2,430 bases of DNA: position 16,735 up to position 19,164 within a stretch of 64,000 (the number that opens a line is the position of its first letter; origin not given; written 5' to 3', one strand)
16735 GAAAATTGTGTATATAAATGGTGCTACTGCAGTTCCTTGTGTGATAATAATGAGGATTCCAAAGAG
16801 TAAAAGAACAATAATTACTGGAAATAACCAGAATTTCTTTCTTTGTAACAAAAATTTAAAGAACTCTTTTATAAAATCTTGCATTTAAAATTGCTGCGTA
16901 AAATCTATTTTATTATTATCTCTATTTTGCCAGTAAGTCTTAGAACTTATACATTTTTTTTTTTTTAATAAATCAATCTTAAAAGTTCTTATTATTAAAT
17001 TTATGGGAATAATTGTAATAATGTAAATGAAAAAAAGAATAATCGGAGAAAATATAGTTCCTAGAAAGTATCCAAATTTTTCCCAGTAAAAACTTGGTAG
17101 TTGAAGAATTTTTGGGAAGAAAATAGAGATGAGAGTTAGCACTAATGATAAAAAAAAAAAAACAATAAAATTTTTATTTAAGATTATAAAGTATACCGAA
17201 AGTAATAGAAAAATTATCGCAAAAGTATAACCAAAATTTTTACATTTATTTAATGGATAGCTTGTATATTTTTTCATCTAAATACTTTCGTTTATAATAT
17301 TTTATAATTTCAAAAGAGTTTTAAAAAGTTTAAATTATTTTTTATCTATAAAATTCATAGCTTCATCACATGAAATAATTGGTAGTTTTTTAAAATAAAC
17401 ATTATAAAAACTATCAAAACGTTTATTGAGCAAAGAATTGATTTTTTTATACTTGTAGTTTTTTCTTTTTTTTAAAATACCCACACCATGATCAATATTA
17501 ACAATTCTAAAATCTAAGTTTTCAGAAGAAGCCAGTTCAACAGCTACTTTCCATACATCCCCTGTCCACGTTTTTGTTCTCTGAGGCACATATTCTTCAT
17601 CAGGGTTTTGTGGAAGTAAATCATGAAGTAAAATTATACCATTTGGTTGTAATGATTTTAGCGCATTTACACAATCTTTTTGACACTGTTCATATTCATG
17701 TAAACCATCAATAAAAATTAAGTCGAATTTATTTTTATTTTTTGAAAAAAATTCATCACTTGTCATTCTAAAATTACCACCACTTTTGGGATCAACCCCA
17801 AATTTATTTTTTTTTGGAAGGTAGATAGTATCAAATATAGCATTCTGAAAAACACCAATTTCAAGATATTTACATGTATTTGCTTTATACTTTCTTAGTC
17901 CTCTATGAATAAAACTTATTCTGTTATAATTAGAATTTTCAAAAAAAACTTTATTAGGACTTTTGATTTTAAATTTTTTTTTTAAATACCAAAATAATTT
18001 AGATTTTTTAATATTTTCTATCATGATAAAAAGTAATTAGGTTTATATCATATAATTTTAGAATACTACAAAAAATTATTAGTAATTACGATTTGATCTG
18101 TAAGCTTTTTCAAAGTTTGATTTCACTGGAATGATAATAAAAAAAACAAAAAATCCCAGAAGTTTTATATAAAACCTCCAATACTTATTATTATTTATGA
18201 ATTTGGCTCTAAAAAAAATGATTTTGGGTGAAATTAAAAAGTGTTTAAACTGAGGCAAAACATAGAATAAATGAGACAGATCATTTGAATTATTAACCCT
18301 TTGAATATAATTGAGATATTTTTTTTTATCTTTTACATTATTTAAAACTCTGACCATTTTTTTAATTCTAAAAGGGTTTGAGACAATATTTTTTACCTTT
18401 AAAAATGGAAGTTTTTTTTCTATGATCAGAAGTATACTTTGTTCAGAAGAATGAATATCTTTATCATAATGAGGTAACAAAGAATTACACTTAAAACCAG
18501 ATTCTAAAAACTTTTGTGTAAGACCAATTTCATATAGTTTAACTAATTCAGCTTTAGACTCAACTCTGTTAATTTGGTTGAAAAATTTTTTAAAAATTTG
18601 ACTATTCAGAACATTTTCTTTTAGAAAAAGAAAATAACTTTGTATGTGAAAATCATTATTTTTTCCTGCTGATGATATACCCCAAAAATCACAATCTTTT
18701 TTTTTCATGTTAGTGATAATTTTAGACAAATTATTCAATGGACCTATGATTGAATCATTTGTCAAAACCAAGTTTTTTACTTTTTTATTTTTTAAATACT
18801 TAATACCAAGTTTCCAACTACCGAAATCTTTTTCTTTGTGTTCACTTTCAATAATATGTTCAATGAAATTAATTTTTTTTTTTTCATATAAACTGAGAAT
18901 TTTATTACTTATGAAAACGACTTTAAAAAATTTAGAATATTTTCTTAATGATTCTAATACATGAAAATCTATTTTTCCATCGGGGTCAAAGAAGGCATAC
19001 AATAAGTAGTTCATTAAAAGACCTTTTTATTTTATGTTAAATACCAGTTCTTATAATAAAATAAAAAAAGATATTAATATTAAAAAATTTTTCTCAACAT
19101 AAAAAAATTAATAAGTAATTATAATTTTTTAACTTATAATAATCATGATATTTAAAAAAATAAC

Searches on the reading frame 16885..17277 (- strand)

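Call 47: search_protein_families(library=pfam, proteins=[window:16885-17277:-], max_evalue=0.01)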
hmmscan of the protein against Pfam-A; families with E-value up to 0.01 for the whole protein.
window:16885-17277:- (130 aa): 1 family
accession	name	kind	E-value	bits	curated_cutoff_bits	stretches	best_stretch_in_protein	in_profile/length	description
PF19588.4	SxtJ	-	6.9e-05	24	24.4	1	13-103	4-97/99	Saxitoxin biosynthesis operon protein SxtJ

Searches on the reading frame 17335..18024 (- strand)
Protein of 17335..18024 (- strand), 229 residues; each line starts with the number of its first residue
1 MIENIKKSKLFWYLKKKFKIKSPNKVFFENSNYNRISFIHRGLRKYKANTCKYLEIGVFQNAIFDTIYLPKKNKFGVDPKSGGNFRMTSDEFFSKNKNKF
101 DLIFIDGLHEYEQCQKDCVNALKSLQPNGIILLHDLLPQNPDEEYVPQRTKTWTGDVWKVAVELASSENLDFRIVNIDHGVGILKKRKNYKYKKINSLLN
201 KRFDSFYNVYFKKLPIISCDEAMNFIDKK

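Call 47: search_protein_families(library=pfam, proteins=[window:17335-18024:-], max_evalue=0.01)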
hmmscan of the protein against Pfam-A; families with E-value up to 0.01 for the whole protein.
window:17335-18024:- (229 aa): 1 family
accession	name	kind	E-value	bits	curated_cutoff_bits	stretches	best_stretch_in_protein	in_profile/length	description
PF13578.12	Methyltransf_24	-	6.1e-11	43.6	26.3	1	87-135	55-104/105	Methyltransferase domain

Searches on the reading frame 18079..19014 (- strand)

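Call 47: search_protein_families(library=pfam, proteins=[window:18079-19014:-], max_evalue=0.01)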
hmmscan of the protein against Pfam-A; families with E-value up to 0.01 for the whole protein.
window:18079-19014:- (311 aa): 1 family
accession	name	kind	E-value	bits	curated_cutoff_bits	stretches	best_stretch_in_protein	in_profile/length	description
PF05045.17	RgpF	-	8.7e-33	114.2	25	1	32-239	1-222/503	Rhamnan synthesis protein F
